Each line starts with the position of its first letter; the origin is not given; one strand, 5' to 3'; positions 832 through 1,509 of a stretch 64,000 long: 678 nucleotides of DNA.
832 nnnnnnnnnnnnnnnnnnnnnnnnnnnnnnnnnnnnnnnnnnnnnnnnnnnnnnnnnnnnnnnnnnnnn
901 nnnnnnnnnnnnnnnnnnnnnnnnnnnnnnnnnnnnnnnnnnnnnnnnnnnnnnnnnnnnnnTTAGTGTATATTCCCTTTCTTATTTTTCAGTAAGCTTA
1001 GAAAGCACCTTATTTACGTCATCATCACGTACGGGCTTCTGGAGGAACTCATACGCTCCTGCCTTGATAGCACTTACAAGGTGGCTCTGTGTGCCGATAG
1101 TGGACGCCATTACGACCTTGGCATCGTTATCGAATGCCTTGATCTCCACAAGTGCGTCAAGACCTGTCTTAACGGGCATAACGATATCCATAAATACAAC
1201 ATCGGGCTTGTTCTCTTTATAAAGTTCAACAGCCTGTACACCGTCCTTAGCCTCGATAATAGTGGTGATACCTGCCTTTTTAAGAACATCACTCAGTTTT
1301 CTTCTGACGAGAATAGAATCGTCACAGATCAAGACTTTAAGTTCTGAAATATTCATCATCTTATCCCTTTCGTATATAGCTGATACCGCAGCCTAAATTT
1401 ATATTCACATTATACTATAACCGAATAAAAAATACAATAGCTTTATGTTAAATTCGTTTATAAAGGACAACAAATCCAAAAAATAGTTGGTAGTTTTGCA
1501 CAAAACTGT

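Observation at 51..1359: Putative c-di-GMP-gated CheY phosphatase: four MshEN-like repeats fused to a CheX/CheC domain, paired with a lone CheY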

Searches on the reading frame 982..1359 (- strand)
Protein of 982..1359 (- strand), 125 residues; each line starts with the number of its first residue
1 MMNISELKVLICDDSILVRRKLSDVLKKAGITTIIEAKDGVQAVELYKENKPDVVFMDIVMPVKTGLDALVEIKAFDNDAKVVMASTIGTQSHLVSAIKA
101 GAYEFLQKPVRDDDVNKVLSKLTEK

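Call 3: search_protein_families(library=pfam, proteins=[window:982-1359:-], max_evalue=1)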
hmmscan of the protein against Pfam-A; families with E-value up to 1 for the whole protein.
window:982-1359:- (125 aa): 2 families
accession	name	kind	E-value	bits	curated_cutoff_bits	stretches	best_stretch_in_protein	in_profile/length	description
PF00072.30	Response_reg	-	2.2e-25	89.4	30.2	1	9-118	1-109/111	Response regulator receiver domain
PF02302.22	PTS_IIB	-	0.068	14.3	23.6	1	15-63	13-59/90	PTS system, Lactose/Cellobiose specific IIB subunit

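Call 4: search_protein_families(library=ncbifam, proteins=[window:982-1359:-], max_evalue=1)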
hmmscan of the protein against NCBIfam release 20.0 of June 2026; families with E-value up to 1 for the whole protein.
window:982-1359:- (125 aa): 102 families (the best 25 are shown)
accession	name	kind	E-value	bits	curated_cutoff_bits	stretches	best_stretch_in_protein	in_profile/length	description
NF041367.1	CheY_Halo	equivalog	6.4e-30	103.9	200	1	9-121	1-112/114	chemotaxis protein CheY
NF001965.0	PRK00742.1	subfamily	2.9e-23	82.6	293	1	6-124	3-125/357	chemotaxis-specific protein-glutamate methyltransferase CheB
NF008469.0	PRK11361.1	equivalog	1.1e-20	73.8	714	1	8-120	6-117/461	acetoacetate metabolism transcriptional regulator AtoC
NF045505.1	RR_RssB_Pseudo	equivalog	1.9e-18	66.7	700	1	3-113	2-111/394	two-component system response regulator RssB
NF009206.0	PRK12555.1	subfamily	9.6e-18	64.2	342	1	8-114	2-110/340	chemotaxis-specific protein-glutamate methyltransferase CheB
NF007935.0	PRK10651.1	equivalog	9e-17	61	250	1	3-120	3-121/216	two-component system response regulator NarL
NF008677.0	PRK11697.1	equivalog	2.5e-16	59.8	246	1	7-124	2-117/238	two-component system response regulator BtsR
NF051870.1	NAssimRespRegNtrX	equivalog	9.6e-16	57.7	600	1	8-122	3-118/452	nitrogen assimilation response regulator NtrX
NF052445.1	RespRegMctR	equivalog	1.7e-15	57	300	1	7-119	2-115/205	two-component system response regulator MctR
NF007018.1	PRK09483.1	equivalog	2e-15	57.1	280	1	8-118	3-114/217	UvrY/SirA/GacA family response regulator transcription factor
NF047793.1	ResRegPgtA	equivalog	3.8e-15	55.6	650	1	5-117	4-115/414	two-component system response regulator PgtA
NF007969.0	PRK10693.1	equivalog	4.9e-15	55.4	329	1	6-113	7-113/337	two-component system response regulator RssB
TIGR01818.1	ntrC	equivalog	8.1e-15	54.6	558.6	1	9-115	1-106/463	nitrogen regulation protein NR(I)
TIGR02875.1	spore_0_A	equivalog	2e-14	53.5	200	1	6-119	2-118/262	sporulation transcription factor Spo0A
NF045944.1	ResRegRpaBCyano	equivalog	8.2e-14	51.5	330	1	10-114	1-103/229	response regulator transcription factor RpaB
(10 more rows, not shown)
